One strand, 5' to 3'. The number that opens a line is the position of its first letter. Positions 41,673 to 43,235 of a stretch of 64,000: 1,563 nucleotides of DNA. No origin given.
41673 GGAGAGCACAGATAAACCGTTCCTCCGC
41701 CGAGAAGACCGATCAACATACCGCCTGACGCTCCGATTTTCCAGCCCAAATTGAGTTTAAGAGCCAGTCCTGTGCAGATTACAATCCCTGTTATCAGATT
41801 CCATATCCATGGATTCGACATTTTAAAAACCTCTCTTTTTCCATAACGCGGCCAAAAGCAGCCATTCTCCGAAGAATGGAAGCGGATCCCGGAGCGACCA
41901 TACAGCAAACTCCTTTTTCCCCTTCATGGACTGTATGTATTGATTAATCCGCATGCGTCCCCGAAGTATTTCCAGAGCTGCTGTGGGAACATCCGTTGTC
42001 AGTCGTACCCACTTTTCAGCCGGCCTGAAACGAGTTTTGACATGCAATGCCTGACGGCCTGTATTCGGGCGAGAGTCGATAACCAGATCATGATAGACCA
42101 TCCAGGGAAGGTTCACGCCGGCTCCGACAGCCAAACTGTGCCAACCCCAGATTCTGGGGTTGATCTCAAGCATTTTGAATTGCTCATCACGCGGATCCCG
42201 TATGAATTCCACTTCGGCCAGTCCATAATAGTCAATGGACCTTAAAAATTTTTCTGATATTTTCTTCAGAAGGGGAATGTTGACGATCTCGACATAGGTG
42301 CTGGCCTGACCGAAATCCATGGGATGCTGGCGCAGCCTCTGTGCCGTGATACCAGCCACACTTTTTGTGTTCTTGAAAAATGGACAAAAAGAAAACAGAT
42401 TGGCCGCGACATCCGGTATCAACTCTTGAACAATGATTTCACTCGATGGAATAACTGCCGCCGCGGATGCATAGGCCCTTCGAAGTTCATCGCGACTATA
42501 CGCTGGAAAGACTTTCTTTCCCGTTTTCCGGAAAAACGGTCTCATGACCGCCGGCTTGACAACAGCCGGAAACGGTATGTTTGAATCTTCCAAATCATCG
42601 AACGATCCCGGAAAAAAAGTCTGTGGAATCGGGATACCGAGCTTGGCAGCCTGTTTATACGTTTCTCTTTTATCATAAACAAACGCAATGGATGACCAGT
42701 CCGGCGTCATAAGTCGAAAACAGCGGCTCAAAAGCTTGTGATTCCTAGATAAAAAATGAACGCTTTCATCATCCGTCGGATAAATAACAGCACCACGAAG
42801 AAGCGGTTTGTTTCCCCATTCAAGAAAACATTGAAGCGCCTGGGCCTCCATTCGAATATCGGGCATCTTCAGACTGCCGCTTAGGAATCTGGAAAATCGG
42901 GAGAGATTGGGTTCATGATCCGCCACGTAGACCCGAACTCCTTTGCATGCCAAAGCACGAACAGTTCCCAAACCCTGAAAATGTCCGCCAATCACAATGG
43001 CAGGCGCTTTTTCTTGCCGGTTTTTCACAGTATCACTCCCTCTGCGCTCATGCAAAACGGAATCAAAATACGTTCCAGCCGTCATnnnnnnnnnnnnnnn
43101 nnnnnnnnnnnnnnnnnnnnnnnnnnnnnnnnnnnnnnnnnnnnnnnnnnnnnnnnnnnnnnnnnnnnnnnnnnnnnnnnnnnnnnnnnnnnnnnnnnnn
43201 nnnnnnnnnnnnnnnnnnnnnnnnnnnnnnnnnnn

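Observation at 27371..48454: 21-kb Wzx/Wzy exopolysaccharide operon with an unusually large tailoring cassette (best candidate for an undescribed pathway)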

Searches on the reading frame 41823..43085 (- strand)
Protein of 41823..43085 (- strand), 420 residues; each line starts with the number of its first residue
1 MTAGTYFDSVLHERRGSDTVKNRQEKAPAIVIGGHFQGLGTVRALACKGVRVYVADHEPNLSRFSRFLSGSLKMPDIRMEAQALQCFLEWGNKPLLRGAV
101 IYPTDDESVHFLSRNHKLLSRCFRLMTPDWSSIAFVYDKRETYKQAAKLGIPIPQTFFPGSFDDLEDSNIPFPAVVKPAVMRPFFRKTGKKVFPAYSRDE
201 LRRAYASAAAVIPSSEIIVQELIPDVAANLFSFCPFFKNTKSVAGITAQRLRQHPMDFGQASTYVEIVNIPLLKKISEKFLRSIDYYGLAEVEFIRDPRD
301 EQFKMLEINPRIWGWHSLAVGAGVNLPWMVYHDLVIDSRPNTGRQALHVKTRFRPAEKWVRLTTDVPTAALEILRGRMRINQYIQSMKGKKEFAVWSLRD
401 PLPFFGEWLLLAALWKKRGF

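Call 3: search_protein_families(library=pfam, proteins=[window:41823-43085:-], max_evalue=0.01)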
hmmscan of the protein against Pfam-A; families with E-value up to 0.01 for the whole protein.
window:41823-43085:- (420 aa): 3 families
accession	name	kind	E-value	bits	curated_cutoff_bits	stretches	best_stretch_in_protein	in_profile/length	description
PF15632.11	ATPgrasp_Ter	-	1.2e-05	25.5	29.1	1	264-335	40-109/131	ATP-grasp in the biosynthetic pathway with Ter operon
PF02786.22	CPSase_L_D2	-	1.6e-05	25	19.8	1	273-319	141-187/211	Carbamoyl-phosphate synthase L chain, ATP binding domain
PF02655.19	ATP-grasp_3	-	0.0041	17.6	23.2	0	137-314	2-159/160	ATP-grasp domain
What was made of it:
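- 41823..43085 (-): ATP-grasp ligase of a large uncharacterised family (about 389 aa core). Weak ATPgrasp_Ter and CPSase_L_D2 hits (call 3).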

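Call 5: search_protein_families(library=ncbifam, proteins=[window:41823-43085:-], max_evalue=0.001)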
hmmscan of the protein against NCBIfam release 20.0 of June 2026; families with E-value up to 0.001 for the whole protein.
window:41823-43085:- (420 aa): 6 families
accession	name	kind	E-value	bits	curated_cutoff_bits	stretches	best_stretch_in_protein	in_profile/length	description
NF009402.0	PRK12767.1-1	equivalog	1.6e-14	53.5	218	1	32-339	10-303/329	carbamoyl phosphate synthase-like protein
NF009405.0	PRK12767.1-4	equivalog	1.3e-12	47.3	390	1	46-333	23-287/320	carbamoyl phosphate synthase-like protein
NF005315.0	PRK06849.1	equivalog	5.6e-10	38.8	406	1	39-312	18-276/389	hypothetical protein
NF009406.0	PRK12767.1-5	equivalog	4.8e-08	32.4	271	1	108-334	82-293/327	carbamoyl phosphate synthase-like protein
NF009404.0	PRK12767.1-3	equivalog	1.5e-07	30.7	316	1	120-330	93-302/344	carbamoyl phosphate synthase-like protein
NF003671.0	PRK05294.1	equivalog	0.00066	17.4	599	0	126-223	116-210/1058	carbamoyl-phosphate synthase large subunit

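Call 16: find_homologous_proteins(query=window:41823-43085:-, max_evalue=0.00001)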
Query window:41823-43085:- (420 aa): 938 proteins with E <= 0.00001 among 8000 candidates; the best 120 are listed.
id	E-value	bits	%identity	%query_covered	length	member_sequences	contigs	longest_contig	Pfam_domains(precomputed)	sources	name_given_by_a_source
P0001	1.2e-287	971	100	100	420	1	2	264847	PF15632.12,PF02786.23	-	-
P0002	1.5e-218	744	83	93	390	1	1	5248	PF15632.12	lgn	-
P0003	1.8e-141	490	56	93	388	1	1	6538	PF02786.23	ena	-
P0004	5.2e-141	488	56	93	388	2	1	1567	PF02786.23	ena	-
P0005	6.0e-140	485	56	93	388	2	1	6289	PF02786.23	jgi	jgi:D-aspartate ligase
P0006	1.2e-138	481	54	95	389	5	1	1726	PF15632.12,PF02786.23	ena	-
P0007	1.9e-138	480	54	93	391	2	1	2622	PF02786.23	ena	-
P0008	1.8e-137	477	55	95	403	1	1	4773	PF15632.12,PF02786.23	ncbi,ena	-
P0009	3.4e-136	472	56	95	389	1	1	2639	PF15632.12,PF02786.23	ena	-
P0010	7.1e-136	471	54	94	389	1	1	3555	PF15632.12,PF02786.23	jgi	-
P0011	9.9e-136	471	54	89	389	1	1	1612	PF15632.12,PF02786.23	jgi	-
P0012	3.2e-134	466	54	93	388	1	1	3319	PF15632.12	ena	-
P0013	1.2e-133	464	53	94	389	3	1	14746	PF15632.12,PF02786.23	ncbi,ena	-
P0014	4.4e-133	462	56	93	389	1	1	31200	PF15632.12,PF02786.23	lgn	-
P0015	1.0e-132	461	53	93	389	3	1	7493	PF15632.12,PF02786.23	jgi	jgi:predicted ATP-grasp superfamily ATP-dependent carboligase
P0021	1.9e-130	453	54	93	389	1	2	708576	PF15632.12,PF02786.23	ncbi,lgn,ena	-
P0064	2.0e-117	411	47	94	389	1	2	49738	PF15632.12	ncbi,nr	ncbi:MAG: ATP-grasp domain-containing protein [Candidatus Aenigmarchaeota archaeon]|nr:ATP-grasp dom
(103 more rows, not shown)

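Call 17: find_encoding_contigs(protein=P0021, flank=10000, max_places=3)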
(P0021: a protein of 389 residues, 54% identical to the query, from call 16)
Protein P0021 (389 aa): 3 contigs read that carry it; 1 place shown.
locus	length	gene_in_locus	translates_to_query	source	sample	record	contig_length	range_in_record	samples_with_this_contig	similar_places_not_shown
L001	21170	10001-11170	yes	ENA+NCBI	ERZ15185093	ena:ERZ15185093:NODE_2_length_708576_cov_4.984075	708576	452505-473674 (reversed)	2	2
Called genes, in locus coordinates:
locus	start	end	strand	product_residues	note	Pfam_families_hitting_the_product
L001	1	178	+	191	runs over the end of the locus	PF13505:OMP_b-brl, PF13568:OMP_b-brl_2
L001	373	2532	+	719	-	PF13181:TPR_8 (faint), PF13414:TPR_11 (faint), PF13428:TPR_14 (faint), PF13431:TPR_17 (faint), PF14559:TPR_19 (faint), PF00515:TPR_1 (faint), PF13432:TPR_16 (weak), PF20094:GWxTD_dom, +1 more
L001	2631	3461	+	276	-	PF01148:CTP_transf_1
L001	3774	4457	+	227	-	PF00072:Response_reg, PF00486:Trans_reg_C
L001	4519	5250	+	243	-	PF02397:Bac_transf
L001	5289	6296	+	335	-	PF01073:3Beta_HSD, PF01370:Epimerase, PF02719:Polysacc_synt_2, PF04321:RmlD_sub_bind, PF16363:GDP_Man_Dehyd, PF13460:NAD_binding_10, PF07993:NAD_binding_4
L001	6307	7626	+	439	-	PF01522:Polysacc_deac_1 (weak)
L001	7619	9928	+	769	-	PF02706:Wzz, PF13807:GNVR, PF10609:ParA (weak), PF13614:AAA_31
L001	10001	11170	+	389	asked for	PF02786:CPSase_L_D2 (faint), PF15632:ATPgrasp_Ter (weak)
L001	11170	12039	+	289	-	-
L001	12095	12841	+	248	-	PF00551:Formyl_trans_N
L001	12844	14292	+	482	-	PF02310:B12-binding, PF04055:Radical_SAM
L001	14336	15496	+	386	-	PF13439:Glyco_transf_4, PF13579:Glyco_trans_4_4, PF00534:Glycos_transf_1, PF13692:Glyco_trans_1_4, PF13524:Glyco_trans_1_2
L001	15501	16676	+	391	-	PF13439:Glyco_transf_4, PF13579:Glyco_trans_4_4 (weak), PF00534:Glycos_transf_1, PF13692:Glyco_trans_1_4, PF13524:Glyco_trans_1_2 (weak)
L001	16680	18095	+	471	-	-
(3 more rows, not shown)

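Call 18: find_encoding_contigs(protein=P0064, flank=10000, max_places=3)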
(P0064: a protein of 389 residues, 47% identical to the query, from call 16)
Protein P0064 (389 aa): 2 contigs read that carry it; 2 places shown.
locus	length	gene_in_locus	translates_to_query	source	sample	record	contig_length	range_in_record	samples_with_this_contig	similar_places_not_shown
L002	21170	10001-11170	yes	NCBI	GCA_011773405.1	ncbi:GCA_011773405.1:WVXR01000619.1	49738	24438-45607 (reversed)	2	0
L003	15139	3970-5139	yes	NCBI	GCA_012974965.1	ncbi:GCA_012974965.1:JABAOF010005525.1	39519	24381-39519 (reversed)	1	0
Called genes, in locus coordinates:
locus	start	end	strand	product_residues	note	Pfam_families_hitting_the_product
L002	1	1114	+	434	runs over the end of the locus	PF04575:SlipAM (faint), PF10082:BBP2_2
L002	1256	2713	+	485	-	PF02706:Wzz (weak), PF13807:GNVR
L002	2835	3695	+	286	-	-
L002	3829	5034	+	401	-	PF02397:Bac_transf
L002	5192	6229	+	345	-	PF01408:GFO_IDH_MocA, PF22725:GFO_IDH_MocA_C3, PF02894:GFO_IDH_MocA_C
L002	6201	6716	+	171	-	PF25084:LbH_EIF2B (weak), PF25087:GMPPB_C, PF14602:Hexapep_2 (faint), PF00132:Hexapep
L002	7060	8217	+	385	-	PF00155:Aminotran_1_2 (weak), PF01041:DegT_DnrJ_EryC1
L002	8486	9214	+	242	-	-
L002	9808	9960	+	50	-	-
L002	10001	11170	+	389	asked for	PF15632:ATPgrasp_Ter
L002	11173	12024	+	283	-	PF02666:PS_Dcarbxylase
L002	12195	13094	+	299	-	-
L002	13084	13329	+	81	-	PF00550:PP-binding (weak)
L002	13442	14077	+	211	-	-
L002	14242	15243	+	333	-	PF00491:Arginase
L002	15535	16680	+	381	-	PF02771:Acyl-CoA_dh_N, PF02770:Acyl-CoA_dh_M, PF00441:Acyl-CoA_dh_1, PF08028:Acyl-CoA_dh_2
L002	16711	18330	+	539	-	PF00501:AMP-binding, PF13193:AMP-binding_C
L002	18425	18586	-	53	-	-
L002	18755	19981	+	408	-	PF13439:Glyco_transf_4, PF13579:Glyco_trans_4_4, PF00534:Glycos_transf_1, PF13692:Glyco_trans_1_4, PF13524:Glyco_trans_1_2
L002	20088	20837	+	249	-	PF01522:Polysacc_deac_1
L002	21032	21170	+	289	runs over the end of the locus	PF00535:Glycos_transf_2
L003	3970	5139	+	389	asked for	PF15632:ATPgrasp_Ter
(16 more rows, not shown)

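Call 21: find_related_loci(query=A1, collection=genome_contigs, flank=10000)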
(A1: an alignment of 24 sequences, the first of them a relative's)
Query A1 (420 aa) in genome_contigs; peptide patterns used: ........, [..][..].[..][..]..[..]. (x = any residue, [..] = any of these).
130 stretches matched a pattern; 94 encode a relative of the query (tblastn E <= 1e-3); the best 80 are kept; 80 distinct loci.
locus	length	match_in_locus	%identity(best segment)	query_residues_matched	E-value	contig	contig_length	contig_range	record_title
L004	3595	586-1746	55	25-420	2e-150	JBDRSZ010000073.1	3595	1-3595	MAG: bacterium isolate MEGAHIT-group-3.41 k141_128279, whole genome shotgun sequence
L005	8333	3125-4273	56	29-420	4e-145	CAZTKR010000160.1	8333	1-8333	MAG TPA_asm: uncultured bacterium isolate binchicken_co334_18 genome assembly, contig: NODE_16265_length_8333_cov_4.4356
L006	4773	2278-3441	55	24-420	6e-146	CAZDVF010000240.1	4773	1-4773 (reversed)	MAG TPA_asm: uncultured bacterium isolate binchicken_co256_218 genome assembly, contig: NODE_57717_length_4773_cov_4.312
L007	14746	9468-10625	53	26-420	2e-140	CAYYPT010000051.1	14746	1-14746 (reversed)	MAG TPA_asm: uncultured bacterium isolate binchicken_co184_744 genome assembly, contig: NODE_7406_length_14746_cov_7.826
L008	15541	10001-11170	53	22-420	7e-135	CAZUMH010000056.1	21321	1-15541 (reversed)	MAG TPA_asm: uncultured bacterium isolate binchicken_co129_740 genome assembly, contig: NODE_6994_length_21321_cov_5.268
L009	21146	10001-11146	52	29-420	2e-131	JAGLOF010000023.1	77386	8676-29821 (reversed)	MAG: bacterium isolate RS_7_18 ROV157_7.bin.18.fa_23, whole genome shotgun sequence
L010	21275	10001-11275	50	2-420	3e-131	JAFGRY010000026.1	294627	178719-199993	MAG: bacterium isolate Zod_Metabat.86 k87_8842763, whole genome shotgun sequence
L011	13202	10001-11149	51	29-420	4e-130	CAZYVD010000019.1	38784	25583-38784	MAG TPA_asm: uncultured bacterium isolate binchicken_co256_918 genome assembly, contig: NODE_1447_length_38784_cov_6.615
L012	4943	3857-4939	51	29-398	2e-128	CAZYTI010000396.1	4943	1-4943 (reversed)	MAG TPA_asm: uncultured bacterium isolate binchicken_co97_67 genome assembly, contig: NODE_58830_length_4943_cov_3.11293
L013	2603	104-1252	49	29-419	5e-126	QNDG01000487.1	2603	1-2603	MAG: candidate division KSB1 bacterium isolate B43_G9 B43_Guay9_scaffold_105276, whole genome shotgun sequence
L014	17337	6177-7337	45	25-420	4e-119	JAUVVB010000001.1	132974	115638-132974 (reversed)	MAG: Chloroflexota bacterium isolate CSMAG_1153 CSMAG_1153_k127_2003231_length_132974_cov_86.0337, whole genome shotgun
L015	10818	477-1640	44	24-420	8e-118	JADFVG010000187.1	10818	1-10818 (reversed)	MAG: Chloroflexota bacterium isolate C2.bin.45 k83_2597410, whole genome shotgun sequence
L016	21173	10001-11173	46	22-420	1e-117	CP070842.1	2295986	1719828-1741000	MAG: Dehalococcoidales bacterium isolate bin10 chromosome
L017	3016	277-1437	45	25-420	3e-121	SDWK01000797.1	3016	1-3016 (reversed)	MAG: Shewanella sp. isolate MAG-BB-1 scaffold_3814, whole genome shotgun sequence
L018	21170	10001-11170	45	24-420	2e-116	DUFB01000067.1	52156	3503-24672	MAG TPA_asm: Dehalococcoidia bacterium isolate W425 Contig67, whole genome shotgun sequence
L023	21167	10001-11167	45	23-420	7e-114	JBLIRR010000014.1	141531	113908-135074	MAG: bacterium isolate MF1_201910_bin_226 MF1_201910_bin_226_scaffold_14, whole genome shotgun sequence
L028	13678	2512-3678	45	23-420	3e-109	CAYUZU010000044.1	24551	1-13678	MAG TPA_asm: uncultured Planctomycetales bacterium isolate SRP141376_co4_172 genome assembly, contig: NODE_3665_length_2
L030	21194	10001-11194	42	14-419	2e-108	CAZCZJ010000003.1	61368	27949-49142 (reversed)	MAG TPA_asm: uncultured Dehalococcoidaceae bacterium isolate binchicken_co89_602 genome assembly, contig: NODE_544_lengt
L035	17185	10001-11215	44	10-420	2e-105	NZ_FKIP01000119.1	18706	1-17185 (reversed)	Candidatus Entotheonella palauensis isolate egemina21, whole genome shotgun sequence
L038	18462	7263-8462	43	13-420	5e-117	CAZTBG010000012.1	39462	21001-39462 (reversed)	MAG TPA_asm: uncultured Dehalococcoidales bacterium isolate SRP214966_co4_511 genome assembly, contig: NODE_635_length_3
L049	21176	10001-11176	41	19-419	8e-97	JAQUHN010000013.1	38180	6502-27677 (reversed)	MAG: Geobacteraceae bacterium isolate STCSWMC_38 NODE_2168_length_38180_cov_3.688855_ST_CSWMC, whole genome shotgun sequ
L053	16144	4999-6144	42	29-419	1e-95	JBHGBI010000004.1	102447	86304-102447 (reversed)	MAG: Syntrophales bacterium isolate SBS.BIN.13 SBSBIN13_contig_4, whole genome shotgun sequence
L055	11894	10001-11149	41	29-420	6e-95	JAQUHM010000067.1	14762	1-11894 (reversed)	MAG: Geobacteraceae bacterium isolate STCSWMC_37 NODE_11030_length_14762_cov_3.242638_ST_CSWMC, whole genome shotgun seq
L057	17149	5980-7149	40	22-420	2e-94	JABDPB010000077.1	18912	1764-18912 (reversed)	MAG: Ignavibacteriaceae bacterium isolate Site_B3 k127_1073120, whole genome shotgun sequence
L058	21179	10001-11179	40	18-419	2e-94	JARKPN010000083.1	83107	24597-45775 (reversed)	MAG: Geobacteraceae bacterium isolate D180_maxbin.001 k141_197274, whole genome shotgun sequence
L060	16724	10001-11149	40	29-420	1e-93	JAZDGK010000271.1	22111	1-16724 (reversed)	MAG: Pseudomonadota bacterium isolate MEGAHIT-group-0.260 k141_2910679, whole genome shotgun sequence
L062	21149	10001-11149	40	29-420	3e-92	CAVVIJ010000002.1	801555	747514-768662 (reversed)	MAG: uncultured delta proteobacterium isolate MFD02923.bin.1.133 genome assembly, contig: contig_17590, whole genome sho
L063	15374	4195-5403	37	9-420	3e-92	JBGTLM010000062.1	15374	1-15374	MAG: Pyrinomonadaceae bacterium isolate JTS-RE337 k141_2117597, whole genome shotgun sequence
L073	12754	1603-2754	37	30-420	6e-83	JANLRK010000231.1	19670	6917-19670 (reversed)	MAG: Pirellula sp. isolate OTE_38_concoct_143_sub OTE_38_k141_3235186, whole genome shotgun sequence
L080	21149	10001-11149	46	29-420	8e-117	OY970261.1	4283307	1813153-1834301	MAG: Candidatus Aminicenantes bacterium isolate MFD04408.bin.1.29 genome assembly, chromosome: 1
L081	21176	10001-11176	45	20-420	1e-117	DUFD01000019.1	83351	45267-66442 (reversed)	MAG TPA_asm: Dehalococcoidia bacterium isolate W589 Contig19, whole genome shotgun sequence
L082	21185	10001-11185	44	22-420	7e-109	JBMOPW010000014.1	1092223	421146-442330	MAG: Candidatus Zhuqueibacterota bacterium isolate Betzabe_MAG138 MAG138_14, whole genome shotgun sequence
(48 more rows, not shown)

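Call 26: search_solved_structures(query=A1, max_evalue=0.01, show_alignments=1)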
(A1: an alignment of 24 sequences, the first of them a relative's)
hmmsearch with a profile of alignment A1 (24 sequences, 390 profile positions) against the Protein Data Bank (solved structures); distinct sequences matched with E-value up to 0.01: 38.
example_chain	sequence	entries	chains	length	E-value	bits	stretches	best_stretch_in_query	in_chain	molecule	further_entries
1w93_A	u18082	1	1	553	2.8e-08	36.3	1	168-318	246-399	ACETYL-COENZYME A CARBOXYLASE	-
1w96_A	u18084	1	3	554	2.9e-08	36.3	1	168-318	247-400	ACETYL-COENZYME A CARBOXYLASE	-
3tw6_A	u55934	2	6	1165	1.1e-07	34.3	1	105-304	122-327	Pyruvate carboxylase protein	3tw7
2qf7_A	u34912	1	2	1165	1.1e-07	34.3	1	105-304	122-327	Pyruvate carboxylase protein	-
5i6i_A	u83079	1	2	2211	2.6e-07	33.1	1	148-317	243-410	Acetyl-CoA carboxylase-like protein,Acetyl-CoA carboxylase-like protein,Acetyl-CoA carboxy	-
5csk_A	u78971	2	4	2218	2.7e-07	33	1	169-318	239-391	Acetyl-CoA carboxylase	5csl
2pn1_A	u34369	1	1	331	7e-06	28.4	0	283-331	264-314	Carbamoylphosphate synthase large subunit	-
1bxr_A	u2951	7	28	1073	1.4e-05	27.4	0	145-326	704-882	CARBAMOYL-PHOSPHATE SYNTHASE | CARBAMOYL PHOSPHATE SYNTHETASE: LARGE SUBUNIT | CARBAMOYL PHOSPHATE SYNTHETASE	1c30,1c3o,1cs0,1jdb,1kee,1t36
1ce8_A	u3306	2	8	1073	2.2e-05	26.8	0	145-326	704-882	PROTEIN (CARBAMOYL-PHOSPHATE SYNTHASE) | carbamoyl phosphate synthetase large chain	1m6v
2yl2_A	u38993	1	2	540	2.3e-05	26.7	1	173-316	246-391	ACETYL-COA CARBOXYLASE 1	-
2vpq_A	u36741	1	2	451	4.1e-05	25.9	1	251-317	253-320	ACETYL-COA CARBOXYLASE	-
1ulz_A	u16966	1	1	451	8.4e-05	24.8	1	103-306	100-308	pyruvate carboxylase n-terminal domain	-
1a9x_A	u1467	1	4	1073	0.00011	24.4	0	157-326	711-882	CARBAMOYL PHOSPHATE SYNTHETASE (LARGE CHAIN)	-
3gid_A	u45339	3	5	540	0.00012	24.3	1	241-317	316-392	Acetyl-CoA carboxylase 2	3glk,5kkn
4hq6_A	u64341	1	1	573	0.00013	24.2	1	241-317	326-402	Acetyl-CoA carboxylase 2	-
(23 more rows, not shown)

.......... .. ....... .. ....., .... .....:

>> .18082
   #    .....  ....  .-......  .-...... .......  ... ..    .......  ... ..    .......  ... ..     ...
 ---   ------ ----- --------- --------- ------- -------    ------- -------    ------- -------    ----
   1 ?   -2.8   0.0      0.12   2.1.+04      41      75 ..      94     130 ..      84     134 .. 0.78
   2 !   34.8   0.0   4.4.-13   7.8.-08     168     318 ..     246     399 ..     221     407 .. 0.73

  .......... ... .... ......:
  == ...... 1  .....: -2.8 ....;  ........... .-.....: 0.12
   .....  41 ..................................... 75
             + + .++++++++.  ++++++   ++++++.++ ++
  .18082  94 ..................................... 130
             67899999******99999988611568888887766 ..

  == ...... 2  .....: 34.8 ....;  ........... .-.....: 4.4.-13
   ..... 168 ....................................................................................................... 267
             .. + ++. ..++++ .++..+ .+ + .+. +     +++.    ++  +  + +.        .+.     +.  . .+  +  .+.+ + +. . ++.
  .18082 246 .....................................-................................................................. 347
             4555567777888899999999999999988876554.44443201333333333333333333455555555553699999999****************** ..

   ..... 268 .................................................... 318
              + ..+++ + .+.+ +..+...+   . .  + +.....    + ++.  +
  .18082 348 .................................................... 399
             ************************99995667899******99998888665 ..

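Call 31: search_protein_families(library=pfam, proteins=[L018:11175-11996:+, L063:6484-7461:+, L060:13821-14363:+, L028:1405-2472:+, L049:8266-9315:+, L049:11984-13123:+, L058:1917-2609:+, L062:6234-7025:+, L073:5911-7845:-, L038:9326-10819:-], max_evalue=0.001)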
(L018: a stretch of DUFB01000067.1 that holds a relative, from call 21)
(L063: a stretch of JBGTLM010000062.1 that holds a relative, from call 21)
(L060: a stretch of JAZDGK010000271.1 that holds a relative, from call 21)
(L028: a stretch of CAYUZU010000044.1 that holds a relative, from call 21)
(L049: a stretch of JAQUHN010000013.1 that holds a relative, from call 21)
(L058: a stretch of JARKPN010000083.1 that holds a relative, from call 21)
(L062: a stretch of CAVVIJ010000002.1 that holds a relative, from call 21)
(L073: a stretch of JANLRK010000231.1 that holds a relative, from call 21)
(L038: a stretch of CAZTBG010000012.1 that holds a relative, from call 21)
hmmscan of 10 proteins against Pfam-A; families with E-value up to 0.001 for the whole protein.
L018:11175-11996:+ (273 aa): 1 family
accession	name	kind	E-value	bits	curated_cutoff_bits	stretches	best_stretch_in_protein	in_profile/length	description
PF02666.20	PS_Dcarbxylase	-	3.4e-41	141.6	22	1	77-264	4-197/198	Phosphatidylserine decarboxylase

L063:6484-7461:+ (325 aa): 0 families

L060:13821-14363:+ (180 aa): 2 families
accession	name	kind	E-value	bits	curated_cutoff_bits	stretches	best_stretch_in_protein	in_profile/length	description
PF00132.30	Hexapep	-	1.3e-09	37.7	27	1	119-153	2-36/36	Bacterial transferase hexapeptide (six repeats)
PF14602.12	Hexapep_2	-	0.00024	21.2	27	1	119-152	2-33/34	Hexapeptide repeat of succinyl-transferase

L028:1405-2472:+ (355 aa): 2 families
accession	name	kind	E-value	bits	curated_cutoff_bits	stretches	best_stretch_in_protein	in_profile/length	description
PF13480.13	Acetyltransf_6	-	6e-22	78.8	22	1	161-287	5-136/143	Acetyltransferase (GNAT) domain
PF02388.22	FemAB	-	2.1e-12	47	24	1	146-228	158-236/406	FemAB family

L049:8266-9315:+ (349 aa): 3 families
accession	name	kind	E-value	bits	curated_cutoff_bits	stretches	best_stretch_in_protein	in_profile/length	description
PF01408.29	GFO_IDH_MocA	-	1.1e-26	94.3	24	1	18-137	1-120/120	Oxidoreductase family, NAD-binding Rossmann fold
PF22725.1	GFO_IDH_MocA_C3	-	3.5e-12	46.8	27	1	145-247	1-118/124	GFO/IDH/MocA C-terminal domain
PF02894.22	GFO_IDH_MocA_C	-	1.8e-08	34.9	22.9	1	149-344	1-214/218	Oxidoreductase family, C-terminal alpha/beta domain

L049:11984-13123:+ (379 aa): 3 families
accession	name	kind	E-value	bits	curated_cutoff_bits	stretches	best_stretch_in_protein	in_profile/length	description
PF01041.23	DegT_DnrJ_EryC1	-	7.9e-120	400.8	19.8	1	27-374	3-359/360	DegT/DnrJ/EryC1/StrS aminotransferase family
PF00155.27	Aminotran_1_2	-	2.4e-06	27.5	19.7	1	40-227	32-248/361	Aminotransferase class I and II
PF01053.26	Cys_Met_Meta_PP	-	4.1e-05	22.7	27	1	46-175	50-179/381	Cys/Met metabolism PLP-dependent enzyme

L058:1917-2609:+ (230 aa): 3 families
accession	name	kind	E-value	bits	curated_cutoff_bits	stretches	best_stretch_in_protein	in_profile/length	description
PF02563.21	Poly_export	-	9.6e-20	71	28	1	39-110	5-76/77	Polysaccharide biosynthesis/export protein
PF22461.2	SLBB_2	-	1.1e-14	54.7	27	1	116-198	1-79/79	SLBB domain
PF10531.15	SLBB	-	1.7e-11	44.2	27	1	117-167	1-50/55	SLBB domain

L062:6234-7025:+ (263 aa): 0 families

L073:5911-7845:- (644 aa): 5 families
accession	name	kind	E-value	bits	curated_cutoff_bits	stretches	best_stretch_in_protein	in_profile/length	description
PF00733.27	Asn_synthase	-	7.9e-110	368.3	21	1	241-616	2-353/354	Asparagine synthase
PF13537.11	GATase_7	-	1.1e-48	164.7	25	1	51-166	4-122/123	Glutamine amidotransferase domain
PF13522.11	GATase_6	-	1.1e-40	139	27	1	33-161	1-130/130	Glutamine amidotransferase domain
PF06508.19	QueC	-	3.9e-05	23.7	22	1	262-320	5-61/210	Queuosine biosynthesis protein QueC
PF12481.13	DUF3700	-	0.00079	19.4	27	0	115-163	125-174/228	Aluminium induced protein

L038:9326-10819:- (497 aa): 3 families
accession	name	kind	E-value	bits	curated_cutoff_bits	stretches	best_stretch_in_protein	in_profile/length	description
PF02518.31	HATPase_c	-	9.9e-27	94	26.4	1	370-496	2-109/111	Histidine kinase-, DNA gyrase B-, and HSP90-like ATPase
PF00512.31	HisKA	-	1.9e-11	44.2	26.9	1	262-323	6-64/66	His Kinase A (phospho-acceptor) domain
PF13185.12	GAF_2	-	6.9e-05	23.5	28.6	0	60-185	7-123/136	GAF domain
